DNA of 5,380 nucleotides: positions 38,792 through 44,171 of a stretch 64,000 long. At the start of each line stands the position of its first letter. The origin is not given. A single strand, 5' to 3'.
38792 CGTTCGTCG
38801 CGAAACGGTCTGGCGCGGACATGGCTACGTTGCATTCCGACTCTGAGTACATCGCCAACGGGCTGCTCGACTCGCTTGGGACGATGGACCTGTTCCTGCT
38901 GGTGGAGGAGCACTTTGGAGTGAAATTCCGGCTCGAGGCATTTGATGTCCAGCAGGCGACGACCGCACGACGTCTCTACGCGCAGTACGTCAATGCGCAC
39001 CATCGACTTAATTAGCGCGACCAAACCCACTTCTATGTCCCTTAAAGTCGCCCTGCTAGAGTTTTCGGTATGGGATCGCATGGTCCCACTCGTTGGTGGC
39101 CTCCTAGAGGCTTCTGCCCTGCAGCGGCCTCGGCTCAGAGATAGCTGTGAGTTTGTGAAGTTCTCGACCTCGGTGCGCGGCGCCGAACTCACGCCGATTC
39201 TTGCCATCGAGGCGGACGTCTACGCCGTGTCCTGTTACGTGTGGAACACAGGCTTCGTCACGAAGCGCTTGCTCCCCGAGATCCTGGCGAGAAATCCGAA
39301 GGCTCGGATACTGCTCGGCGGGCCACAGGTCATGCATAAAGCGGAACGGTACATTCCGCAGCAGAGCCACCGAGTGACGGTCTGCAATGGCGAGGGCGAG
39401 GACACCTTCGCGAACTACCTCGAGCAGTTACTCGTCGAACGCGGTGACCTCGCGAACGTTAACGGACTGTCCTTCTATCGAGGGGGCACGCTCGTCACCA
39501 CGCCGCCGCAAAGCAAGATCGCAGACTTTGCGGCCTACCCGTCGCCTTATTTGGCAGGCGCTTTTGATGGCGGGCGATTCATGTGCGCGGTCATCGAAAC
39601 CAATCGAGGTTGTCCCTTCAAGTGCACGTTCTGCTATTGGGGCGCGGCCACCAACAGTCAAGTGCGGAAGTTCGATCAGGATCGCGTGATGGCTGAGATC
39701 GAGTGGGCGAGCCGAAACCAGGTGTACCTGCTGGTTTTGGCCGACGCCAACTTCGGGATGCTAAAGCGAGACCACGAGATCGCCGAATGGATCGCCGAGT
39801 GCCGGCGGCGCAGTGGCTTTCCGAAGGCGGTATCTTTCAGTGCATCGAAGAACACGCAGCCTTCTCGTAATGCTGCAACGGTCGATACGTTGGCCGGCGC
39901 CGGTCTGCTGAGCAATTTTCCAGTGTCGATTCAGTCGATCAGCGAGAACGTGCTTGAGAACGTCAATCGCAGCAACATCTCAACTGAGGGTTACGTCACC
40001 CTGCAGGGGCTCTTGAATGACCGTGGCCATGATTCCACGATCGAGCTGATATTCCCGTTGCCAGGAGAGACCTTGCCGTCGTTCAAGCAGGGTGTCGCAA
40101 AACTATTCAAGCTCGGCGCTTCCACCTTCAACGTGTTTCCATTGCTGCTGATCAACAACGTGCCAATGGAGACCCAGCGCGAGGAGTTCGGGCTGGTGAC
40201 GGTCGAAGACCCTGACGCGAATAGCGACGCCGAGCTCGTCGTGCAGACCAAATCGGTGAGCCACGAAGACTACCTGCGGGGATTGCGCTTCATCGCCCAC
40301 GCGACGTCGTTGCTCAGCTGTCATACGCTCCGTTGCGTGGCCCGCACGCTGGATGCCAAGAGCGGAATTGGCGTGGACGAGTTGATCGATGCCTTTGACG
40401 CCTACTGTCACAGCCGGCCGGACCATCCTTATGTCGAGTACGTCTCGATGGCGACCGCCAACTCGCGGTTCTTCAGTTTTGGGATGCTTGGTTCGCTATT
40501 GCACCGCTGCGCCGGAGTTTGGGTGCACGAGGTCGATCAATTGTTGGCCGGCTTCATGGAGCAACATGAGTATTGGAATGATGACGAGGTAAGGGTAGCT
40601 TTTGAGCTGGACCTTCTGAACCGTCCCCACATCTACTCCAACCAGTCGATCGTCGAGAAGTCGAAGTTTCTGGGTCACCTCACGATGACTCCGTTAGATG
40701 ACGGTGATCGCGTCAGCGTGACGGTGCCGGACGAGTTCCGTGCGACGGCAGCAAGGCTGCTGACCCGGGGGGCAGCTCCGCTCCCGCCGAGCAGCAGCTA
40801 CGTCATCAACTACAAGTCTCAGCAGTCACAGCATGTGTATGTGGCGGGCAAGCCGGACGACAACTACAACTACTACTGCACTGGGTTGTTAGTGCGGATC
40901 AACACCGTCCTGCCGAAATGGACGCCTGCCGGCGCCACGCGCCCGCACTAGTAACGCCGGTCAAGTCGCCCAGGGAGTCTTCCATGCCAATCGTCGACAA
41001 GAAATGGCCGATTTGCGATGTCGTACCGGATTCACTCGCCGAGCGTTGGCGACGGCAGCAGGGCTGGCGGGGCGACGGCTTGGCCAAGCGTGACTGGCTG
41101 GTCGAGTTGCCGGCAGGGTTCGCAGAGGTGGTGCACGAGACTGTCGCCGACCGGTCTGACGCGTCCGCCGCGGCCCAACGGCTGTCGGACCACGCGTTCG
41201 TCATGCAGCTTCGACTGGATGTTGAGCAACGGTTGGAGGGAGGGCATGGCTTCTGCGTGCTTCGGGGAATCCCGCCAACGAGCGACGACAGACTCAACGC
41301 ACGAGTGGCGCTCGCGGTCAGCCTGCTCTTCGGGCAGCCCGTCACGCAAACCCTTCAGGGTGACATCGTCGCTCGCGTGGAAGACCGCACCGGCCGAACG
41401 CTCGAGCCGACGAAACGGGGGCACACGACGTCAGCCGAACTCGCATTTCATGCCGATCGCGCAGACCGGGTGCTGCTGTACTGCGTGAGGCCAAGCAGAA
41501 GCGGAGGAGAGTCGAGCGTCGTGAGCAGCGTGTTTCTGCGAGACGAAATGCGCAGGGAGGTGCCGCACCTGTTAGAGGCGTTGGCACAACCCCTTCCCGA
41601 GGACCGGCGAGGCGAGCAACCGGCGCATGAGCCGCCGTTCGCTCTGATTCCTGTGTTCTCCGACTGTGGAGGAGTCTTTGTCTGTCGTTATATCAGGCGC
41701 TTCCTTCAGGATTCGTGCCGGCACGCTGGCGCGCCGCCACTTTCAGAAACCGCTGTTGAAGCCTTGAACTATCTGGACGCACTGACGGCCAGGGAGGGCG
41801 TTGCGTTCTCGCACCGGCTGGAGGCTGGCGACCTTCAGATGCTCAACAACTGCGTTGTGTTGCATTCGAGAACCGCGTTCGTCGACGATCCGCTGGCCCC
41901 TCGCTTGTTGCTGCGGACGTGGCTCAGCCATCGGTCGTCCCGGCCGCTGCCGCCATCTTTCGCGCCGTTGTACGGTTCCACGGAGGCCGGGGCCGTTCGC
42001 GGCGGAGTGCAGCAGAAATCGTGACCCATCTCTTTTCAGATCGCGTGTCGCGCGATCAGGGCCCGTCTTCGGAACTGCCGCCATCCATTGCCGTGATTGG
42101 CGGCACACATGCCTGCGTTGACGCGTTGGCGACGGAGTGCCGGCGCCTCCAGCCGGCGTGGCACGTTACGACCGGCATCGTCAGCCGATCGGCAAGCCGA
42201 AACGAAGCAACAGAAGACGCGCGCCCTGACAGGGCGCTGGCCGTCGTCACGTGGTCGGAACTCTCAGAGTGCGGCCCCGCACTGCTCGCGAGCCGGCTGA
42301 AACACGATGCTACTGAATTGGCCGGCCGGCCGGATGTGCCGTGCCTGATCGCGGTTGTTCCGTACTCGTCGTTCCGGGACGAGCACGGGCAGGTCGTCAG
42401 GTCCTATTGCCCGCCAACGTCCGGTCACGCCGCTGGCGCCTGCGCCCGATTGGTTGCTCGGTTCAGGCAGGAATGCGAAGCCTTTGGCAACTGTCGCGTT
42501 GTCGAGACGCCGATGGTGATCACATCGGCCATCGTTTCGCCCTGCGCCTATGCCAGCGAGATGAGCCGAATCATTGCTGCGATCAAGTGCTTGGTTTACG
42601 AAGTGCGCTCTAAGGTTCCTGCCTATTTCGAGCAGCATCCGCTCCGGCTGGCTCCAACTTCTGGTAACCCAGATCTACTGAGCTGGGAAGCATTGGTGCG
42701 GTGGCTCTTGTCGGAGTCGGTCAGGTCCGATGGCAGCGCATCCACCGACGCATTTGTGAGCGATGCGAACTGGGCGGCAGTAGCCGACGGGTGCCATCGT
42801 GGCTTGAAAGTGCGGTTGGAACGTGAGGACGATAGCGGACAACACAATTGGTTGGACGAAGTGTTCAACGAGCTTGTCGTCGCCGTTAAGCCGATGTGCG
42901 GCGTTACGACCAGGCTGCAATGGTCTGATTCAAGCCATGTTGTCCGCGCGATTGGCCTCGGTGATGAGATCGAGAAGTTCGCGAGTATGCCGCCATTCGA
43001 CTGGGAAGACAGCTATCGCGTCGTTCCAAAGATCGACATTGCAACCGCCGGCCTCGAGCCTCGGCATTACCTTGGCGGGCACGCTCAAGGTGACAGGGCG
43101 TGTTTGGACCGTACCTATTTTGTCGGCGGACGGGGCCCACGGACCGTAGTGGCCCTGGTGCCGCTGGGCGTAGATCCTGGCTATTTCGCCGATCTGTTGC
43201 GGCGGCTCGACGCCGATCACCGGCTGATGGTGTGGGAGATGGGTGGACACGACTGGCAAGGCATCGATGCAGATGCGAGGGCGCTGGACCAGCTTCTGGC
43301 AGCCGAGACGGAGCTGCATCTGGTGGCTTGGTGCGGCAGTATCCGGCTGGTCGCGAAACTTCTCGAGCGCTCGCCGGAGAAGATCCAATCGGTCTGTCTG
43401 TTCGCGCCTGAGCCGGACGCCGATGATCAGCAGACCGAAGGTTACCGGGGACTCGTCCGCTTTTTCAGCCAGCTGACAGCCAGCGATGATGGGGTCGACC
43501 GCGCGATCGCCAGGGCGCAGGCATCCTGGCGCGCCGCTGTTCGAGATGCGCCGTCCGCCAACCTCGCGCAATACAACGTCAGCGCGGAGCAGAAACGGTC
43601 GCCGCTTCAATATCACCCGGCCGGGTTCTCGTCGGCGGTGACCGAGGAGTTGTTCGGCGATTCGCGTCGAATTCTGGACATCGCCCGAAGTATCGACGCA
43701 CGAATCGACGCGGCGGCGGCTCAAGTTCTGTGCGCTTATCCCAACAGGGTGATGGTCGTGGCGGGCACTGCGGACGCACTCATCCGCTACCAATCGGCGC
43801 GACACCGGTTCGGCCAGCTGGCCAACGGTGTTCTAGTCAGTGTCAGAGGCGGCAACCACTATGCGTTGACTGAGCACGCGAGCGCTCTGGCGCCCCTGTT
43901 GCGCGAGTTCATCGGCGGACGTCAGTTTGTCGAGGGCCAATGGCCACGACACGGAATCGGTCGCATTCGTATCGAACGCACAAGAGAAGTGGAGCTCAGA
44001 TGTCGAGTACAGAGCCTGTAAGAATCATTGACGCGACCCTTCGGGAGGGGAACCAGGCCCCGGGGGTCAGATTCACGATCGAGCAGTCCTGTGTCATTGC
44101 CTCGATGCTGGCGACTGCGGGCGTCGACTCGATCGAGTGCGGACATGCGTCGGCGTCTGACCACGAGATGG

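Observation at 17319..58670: About 41-kb operon-like biosynthetic cluster with an enzyme set I cannot match to any described pathway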

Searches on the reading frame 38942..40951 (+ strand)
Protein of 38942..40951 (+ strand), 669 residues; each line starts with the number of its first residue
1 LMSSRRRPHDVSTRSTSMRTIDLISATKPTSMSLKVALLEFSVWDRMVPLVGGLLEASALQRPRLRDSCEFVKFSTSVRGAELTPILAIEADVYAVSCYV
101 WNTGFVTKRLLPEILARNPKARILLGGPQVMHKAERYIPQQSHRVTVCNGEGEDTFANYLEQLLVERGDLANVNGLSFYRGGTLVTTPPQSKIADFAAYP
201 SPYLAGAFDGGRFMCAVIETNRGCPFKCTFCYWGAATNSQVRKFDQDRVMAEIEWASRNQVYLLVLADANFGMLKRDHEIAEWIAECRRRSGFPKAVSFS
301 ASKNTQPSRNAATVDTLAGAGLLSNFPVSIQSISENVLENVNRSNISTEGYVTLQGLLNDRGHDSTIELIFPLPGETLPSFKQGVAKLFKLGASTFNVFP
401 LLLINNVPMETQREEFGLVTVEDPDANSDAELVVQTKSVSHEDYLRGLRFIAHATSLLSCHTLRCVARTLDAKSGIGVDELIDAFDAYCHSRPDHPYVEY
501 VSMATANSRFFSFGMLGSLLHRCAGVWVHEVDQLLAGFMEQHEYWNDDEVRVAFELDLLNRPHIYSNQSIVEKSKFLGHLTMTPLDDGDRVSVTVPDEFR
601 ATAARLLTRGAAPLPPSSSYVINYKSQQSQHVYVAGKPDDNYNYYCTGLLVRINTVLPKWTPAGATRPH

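Call 5: search_protein_families(library=pfam, proteins=[window:38942-40951:+], max_evalue=0.001)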
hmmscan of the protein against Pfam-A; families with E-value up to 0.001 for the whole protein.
window:38942-40951:+ (669 aa): 2 families
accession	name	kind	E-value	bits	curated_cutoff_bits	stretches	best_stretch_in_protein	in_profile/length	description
PF04055.27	Radical_SAM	-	2.5e-11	44.5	29.5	1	219-379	2-157/166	Radical SAM superfamily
PF02310.24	B12-binding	-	2.6e-06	27.7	32.1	1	88-158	49-119/121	B12 binding domain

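Call 9: search_protein_families(library=ncbifam, proteins=[window:38942-40951:+], max_evalue=0.01)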
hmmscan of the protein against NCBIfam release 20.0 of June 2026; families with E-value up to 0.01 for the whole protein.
window:38942-40951:+ (669 aa): 20 families
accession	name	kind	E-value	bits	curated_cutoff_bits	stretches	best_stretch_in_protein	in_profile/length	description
NF033712.0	B12_rSAM_KedN5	subfamily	2.3e-86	290.4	700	1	36-504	1-479/624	KedN5 family methylcobalamin-dependent radical SAM C-methyltransferase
TIGR02026.1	BchE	equivalog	2.6e-14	52.9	481.35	1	105-278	77-257/497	magnesium-protoporphyrin IX monomethyl ester anaerobic oxidative cyclase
TIGR04013.1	B12_SAM_MJ_1487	hypoth_equivalog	1.3e-13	50.6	251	1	95-251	45-187/382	TIGR04013 family B12-binding domain/radical SAM domain-containing protein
TIGR03471.1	HpnJ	equivalog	1.6e-11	43.8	577.6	1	86-387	62-361/472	hopanoid biosynthesis associated radical SAM protein HpnJ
TIGR04479.1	bcpD_PhpK_rSAM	subfamily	1.7e-10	39.9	600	1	114-419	134-437/504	PhpK family radical SAM P-methyltransferase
TIGR03975.1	rSAM_ocin_1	subfamily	1.9e-10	39.9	281.85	1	110-271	147-321/606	RiPP maturation radical SAM C-methyltransferase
TIGR04014.1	B12_SAM_MJ_0865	equivalog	1.6e-09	37.1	360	1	118-258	66-203/434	methyl-coenzyme M reductase glutamine C-methyltransferase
NF050148.1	rSAM_ApyD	equivalog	2e-09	36.4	750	1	115-254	98-238/645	RiPP biosynthesis radical SAM protein ApyD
NF038361.1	rSAM_Sden_1168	equivalog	3e-09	36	575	1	147-400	202-460/560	Sden_1168 family B12-binding radical SAM P-methyltransferase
TIGR01579.1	MiaB-like-C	equivalog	9.2e-09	35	357.05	1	106-400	51-327/416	tRNA (N(6)-L-threonylcarbamoyladenosine(37)-C(2))-methylthiotransferase MtaB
TIGR04072.2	rSAM_ladder_B12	equivalog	1.4e-08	33.8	360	1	214-412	179-371/443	lipid biosynthesis B12-binding/radical SAM protein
TIGR04367.1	HpnR_B12_rSAM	equivalog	1.7e-08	33.5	650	1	113-285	83-254/490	hopanoid C-3 methylase HpnR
TIGR00089.1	TIGR00089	subfamily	3.8e-07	29.3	251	1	215-399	140-326/429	MiaB/RimO family radical SAM methylthiotransferase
NF040542.1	rSAM_RCCLKC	equivalog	1.5e-06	27.6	450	1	184-274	150-239/423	arsinothricin biosynthesis radical SAM protein ArsL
TIGR04107.1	rSAM_HutW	equivalog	9.8e-06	24.6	400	1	324-419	153-248/419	heme anaerobic degradation radical SAM methyltransferase ChuW/HutW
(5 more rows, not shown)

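Call 82: find_related_loci(query=window:39035-40951:+, collection=metagenome_contigs, flank=10000)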
Query window:39035-40951:+ (638 aa) in metagenome_contigs; peptide patterns used: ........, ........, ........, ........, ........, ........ (x = any residue, [..] = any of these).
19 stretches matched a pattern; 8 encode a relative of the query (tblastn E <= 1e-3); 8 distinct loci.
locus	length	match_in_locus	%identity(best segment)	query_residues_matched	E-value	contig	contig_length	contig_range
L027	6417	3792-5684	59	1-637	0e+0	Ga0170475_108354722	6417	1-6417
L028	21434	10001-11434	31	1-454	2e-54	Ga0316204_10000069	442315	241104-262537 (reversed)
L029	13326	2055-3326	31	17-419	8e-54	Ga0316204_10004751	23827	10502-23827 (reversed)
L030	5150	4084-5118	35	17-363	5e-51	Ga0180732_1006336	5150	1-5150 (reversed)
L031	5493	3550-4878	30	17-433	1e-48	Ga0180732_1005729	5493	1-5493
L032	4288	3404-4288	34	17-306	2e-38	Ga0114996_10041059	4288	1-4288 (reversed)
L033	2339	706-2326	35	17-392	3e-38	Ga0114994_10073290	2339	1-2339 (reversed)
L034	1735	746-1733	38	3-323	5e-39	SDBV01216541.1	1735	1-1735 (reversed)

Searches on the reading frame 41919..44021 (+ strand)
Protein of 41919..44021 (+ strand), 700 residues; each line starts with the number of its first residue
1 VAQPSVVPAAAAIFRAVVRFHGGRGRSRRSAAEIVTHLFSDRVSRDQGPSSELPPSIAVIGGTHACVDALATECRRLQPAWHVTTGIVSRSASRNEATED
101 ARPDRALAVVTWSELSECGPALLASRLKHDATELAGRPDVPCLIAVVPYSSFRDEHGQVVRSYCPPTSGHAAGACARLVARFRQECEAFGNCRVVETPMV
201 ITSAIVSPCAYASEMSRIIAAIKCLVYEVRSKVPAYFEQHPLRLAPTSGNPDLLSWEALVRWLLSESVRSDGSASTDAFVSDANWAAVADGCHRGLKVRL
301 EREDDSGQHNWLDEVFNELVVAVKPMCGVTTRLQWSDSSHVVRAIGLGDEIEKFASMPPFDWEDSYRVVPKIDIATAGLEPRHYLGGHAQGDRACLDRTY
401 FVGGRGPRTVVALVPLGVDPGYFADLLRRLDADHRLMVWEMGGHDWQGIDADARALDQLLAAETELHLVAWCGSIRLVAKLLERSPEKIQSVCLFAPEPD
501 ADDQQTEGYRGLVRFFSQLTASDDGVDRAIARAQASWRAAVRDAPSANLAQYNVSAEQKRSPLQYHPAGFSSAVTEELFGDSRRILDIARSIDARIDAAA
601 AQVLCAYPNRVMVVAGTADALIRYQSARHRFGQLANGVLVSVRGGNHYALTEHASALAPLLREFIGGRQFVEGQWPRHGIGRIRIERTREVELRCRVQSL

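Call 5: search_protein_families(library=pfam, proteins=[window:41919-44021:+], max_evalue=0.001)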
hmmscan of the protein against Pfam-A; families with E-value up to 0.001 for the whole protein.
window:41919-44021:+ (700 aa): 1 family
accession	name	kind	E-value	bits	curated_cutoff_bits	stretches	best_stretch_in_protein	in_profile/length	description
PF08386.16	Abhydrolase_4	-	0.00016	22.2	21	1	608-665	34-91/103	TAP-like protein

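Call 8: search_protein_families(library=ncbifam, proteins=[window:42021-44021:+], max_evalue=0.01)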
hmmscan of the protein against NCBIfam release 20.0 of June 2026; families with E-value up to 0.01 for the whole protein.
window:42021-44021:+ (666 aa): 1 family
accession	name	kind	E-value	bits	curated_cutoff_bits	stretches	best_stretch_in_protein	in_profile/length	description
NF051488.1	bifunc_PcaDC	exception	1.1e-05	24.8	390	1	575-635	194-254/375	bifunctional 3-oxoadipate enol-lactonase/4-carboxymuconolactone decarboxylase PcaDC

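Call 17: search_protein_families(library=pfam, proteins=[window:42021-44021:+], max_evalue=5)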
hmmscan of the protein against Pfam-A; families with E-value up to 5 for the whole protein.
window:42021-44021:+ (666 aa): 1 family
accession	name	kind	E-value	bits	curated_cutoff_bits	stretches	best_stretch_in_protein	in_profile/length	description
PF08386.16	Abhydrolase_4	-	0.00015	22.3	21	1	574-631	34-91/103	TAP-like protein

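Call 61: find_homologous_proteins(query=window:42021-44021:+, max_evalue=0.001)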
Query window:42021-44021:+ (666 aa): 1 proteins with E <= 0.001 among 8000 candidates.
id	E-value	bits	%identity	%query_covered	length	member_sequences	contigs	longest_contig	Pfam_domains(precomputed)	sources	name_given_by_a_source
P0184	0.0e+0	1522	100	100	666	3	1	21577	-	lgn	-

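Call 69: search_protein_representatives(protein=window:42021-44021:+)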
Query: 666 residues. Proteins with E-value up to 0.001 (for the whole library): 75; up to 1e-10: 10; up to 1e-30: 9. The best 75 are listed.
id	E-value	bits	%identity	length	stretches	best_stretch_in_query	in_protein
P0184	0.0e+00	1522.0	100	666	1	1-666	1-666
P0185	7.1e-77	275.8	41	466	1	265-651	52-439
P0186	7.4e-77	275.7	35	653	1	37-639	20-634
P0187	1.6e-68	248.2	35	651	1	72-653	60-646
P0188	4.1e-55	203.9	31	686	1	56-661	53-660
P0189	1.1e-46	176.1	33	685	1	57-656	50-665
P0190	1.1e-46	176.0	31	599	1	56-635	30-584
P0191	3.1e-43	164.7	30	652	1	62-655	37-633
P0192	7.0e-33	130.4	34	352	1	321-635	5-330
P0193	1.5e-16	76.4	39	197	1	503-654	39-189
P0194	1.9e-10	56.3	31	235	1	444-655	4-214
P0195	4.6e-10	55.0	23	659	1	158-632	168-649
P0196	8.7e-10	54.1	28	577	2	364-635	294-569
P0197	1.1e-09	53.8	37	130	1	544-651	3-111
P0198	1.2e-09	53.7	25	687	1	157-632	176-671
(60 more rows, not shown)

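Call 72: search_protein_families(library=pfam, alignment_id=A2, max_evalue=0.01)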
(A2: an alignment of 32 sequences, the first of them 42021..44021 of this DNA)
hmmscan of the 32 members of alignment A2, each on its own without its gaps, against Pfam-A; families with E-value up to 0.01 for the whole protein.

A. member 1, window:42021-44021:+ (666 aa): 1 family
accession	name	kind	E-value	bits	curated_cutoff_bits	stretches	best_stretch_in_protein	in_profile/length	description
PF08386.16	Abhydrolase_4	-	0.00015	22.3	21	1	574-631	34-91/103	TAP-like protein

B. families by the number of members that match (of 32 scanned): 13 families
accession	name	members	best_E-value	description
PF00561.26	Abhydrolase_1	26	4.8e-20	alpha/beta hydrolase fold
PF12146.15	Hydrolase_4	22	8e-10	Serine aminopeptidase, S33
PF12697.13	Abhydrolase_6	21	6.4e-13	Alpha/beta hydrolase family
PF08386.16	Abhydrolase_4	17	1.1e-06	TAP-like protein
PF07993.18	NAD_binding_4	2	4.9e-32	Male sterility protein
PF01370.27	Epimerase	2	1.1e-18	NAD dependent epimerase/dehydratase family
PF12695.13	Abhydrolase_5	2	0.0011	Alpha/beta hydrolase family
PF01073.25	3Beta_HSD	1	1.5e-07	3-beta hydroxysteroid dehydrogenase/isomerase family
PF16363.11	GDP_Man_Dehyd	1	2.4e-07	GDP-mannose 4,6 dehydratase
PF04321.23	RmlD_sub_bind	1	0.00033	RmlD substrate binding domain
PF21777.3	SDR-like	1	0.0052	Short chain dehydrogenase-like protein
PF03096.20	Ndr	1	0.0062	Ndr family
PF12740.14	PETase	1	0.0093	PET hydrolase-like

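Call 78: predict_structure(alignment_id=A2)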
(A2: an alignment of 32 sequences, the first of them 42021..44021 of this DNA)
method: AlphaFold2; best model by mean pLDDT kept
length: 666 residues; sequences in the alignment: 32
mean_pLDDT: 84.7   pTM: 0.88
mean pLDDT of the five models: 84.7, 82.3, 81.8, 81.4, 81.4
residues with pLDDT >= 90: 338; 70-90: 229; 50-70: 62; < 50: 37
segments of 3 or more residues with pLDDT < 50: 1-4, 6-13, 55-62, 132-138, 291-295
pLDDT, mean of each block of 10 residues (from residue 1): 43 58 84 90 88 53 67 89 87 90 90 90 82 51 82 87 92 79 94 96 96 86 94 76 82 96 96 95 82 52 77 96 89 91 94 59 89 96 93 96 92 91 94 96 96 97 82 88 82 84 80 90 88 83 81 85 88 94 94 88 92 95 94 85 77 66 53
secondary structure, 60 per line:
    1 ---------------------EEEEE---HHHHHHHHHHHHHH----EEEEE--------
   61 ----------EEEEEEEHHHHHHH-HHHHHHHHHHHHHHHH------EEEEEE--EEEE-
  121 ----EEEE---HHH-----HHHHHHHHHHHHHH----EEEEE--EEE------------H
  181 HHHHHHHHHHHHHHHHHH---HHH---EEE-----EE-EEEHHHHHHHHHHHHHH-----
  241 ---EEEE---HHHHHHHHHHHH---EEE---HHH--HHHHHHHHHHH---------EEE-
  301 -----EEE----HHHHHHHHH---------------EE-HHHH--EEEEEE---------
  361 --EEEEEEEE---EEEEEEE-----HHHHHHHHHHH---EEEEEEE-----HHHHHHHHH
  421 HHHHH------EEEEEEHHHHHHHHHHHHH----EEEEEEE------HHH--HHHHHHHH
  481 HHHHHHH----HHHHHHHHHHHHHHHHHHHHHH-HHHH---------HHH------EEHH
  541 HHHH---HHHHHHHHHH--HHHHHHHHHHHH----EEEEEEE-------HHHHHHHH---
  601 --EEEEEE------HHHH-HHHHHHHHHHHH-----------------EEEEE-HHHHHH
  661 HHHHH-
elements in order: E22-26 H30-43 E48-52 E71-77 H78-84 H86-101 E108-113 E116-119 E125-128 H140-153 E158-162 E165-167 H180-198 E208-210 E219-221 H222-235 E244-247 H251-262 E266-268 H277-287 E297-299 E306-308 H313-321 H340-343 E346-351 E363-370 E374-380 H386-396 E400-406 H412-425 E432-437 H438-450 E455-461 H473-487 H492-513 H515-518 H539-544 H548-557 H560-571 E576-582 H590-597 E603-608 H615-618 H620-631 E649-653 H655-665

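Call 80: fold_search(model_id=the predicted structure, library=pdb)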
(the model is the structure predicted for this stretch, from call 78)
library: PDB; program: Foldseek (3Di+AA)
matches with E <= 10: 1887; with E <= 0.001: 1339
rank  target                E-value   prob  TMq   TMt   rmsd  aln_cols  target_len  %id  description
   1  4k2a_A                2.2e-12  1.00  0.32  0.65   6.7       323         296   15  Crystal structure of haloalkane dehalogenase DbeA from Bradyrhizobium elkani USDA94 (released 2014-06-25)
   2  7jqz_A                3.1e-12  1.00  0.32  0.67   7.2       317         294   16  Crystal structure of Cfl2 wild-type from Burkholderia cenocepacia (released 2021-03-17)
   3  6azb_A                4.8e-12  1.00  0.31  0.72   3.9       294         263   15  Crystal structure of Physcomitrella patens KAI2-like E (released 2019-02-06)
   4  1u2e_D                7.1e-12  1.00  0.33  0.70   5.3       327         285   16  Crystal Structure of the C-C bond hydrolase MhpC (released 2005-02-15)
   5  3qvm_A                1.1e-11  1.00  0.30  0.68   4.8       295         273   13  The structure of olei00960, a hydrolase from Oleispira antarctica (released 2011-04-13)
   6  4uhc                  1.1e-11  1.00  0.29  0.64   8.7       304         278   12  Structural studies of a thermophilic esterase from Thermogutta terrifontis (Native) (released 2015-06-10)
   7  8ooh_B                1.2e-11  1.00  0.31  0.68   6.5       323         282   13  Cryo-EM map of the focused refinement of the subfamily III haloalkane dehalogenase from Haloferax mediterranei dimer f (released 2023-10-11)
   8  2og1_A                1.2e-11  1.00  0.32  0.68   7.3       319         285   13  Crystal Structure of BphD, a C-C hydrolase from Burkholderia xenovorans LB400 (released 2007-01-16)
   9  6i8w_A                1.3e-11  1.00  0.31  0.62   5.9       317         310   15  Crystal structure of a membrane phospholipase A, a novel bacterial virulence factor (released 2019-11-27)
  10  8ooh_A                1.3e-11  1.00  0.31  0.68   6.5       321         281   13  Cryo-EM map of the focused refinement of the subfamily III haloalkane dehalogenase from Haloferax mediterranei dimer f (released 2023-10-11)
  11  8dvc_A                1.7e-11  1.00  0.31  0.69   4.4       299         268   15  Receptor ShHTL5 from Striga hermonthica in complex with strigolactone agonist GR24 (released 2023-06-14)
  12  4uhh                  1.7e-11  1.00  0.29  0.65   8.9       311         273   12  Structural studies of a thermophilic esterase from Thermogutta terrifontis (cacodylate complex) (released 2015-06-10)
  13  6y9e_F                2.0e-11  1.00  0.32  0.68   6.0       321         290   16  Crystal structure of putative ancestral haloalkane dehalogenase AncHLD2 (node 2) (released 2020-11-18)
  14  7wan                  2.3e-11  1.00  0.33  0.70   4.5       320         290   14  Crystal structure of HaloTag complexed with UL2 (released 2022-02-02)
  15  7pcw_B                2.3e-11  1.00  0.33  0.69   4.6       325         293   14  X-RAY STRUCTURE OF THE HALOALKANE DEHALOGENASE HALOTAG7-M175W LABELED WITH A CHLOROALKANE-TETRAMETHYLRHODAMINE FLUOROP (released 2021-12-15)
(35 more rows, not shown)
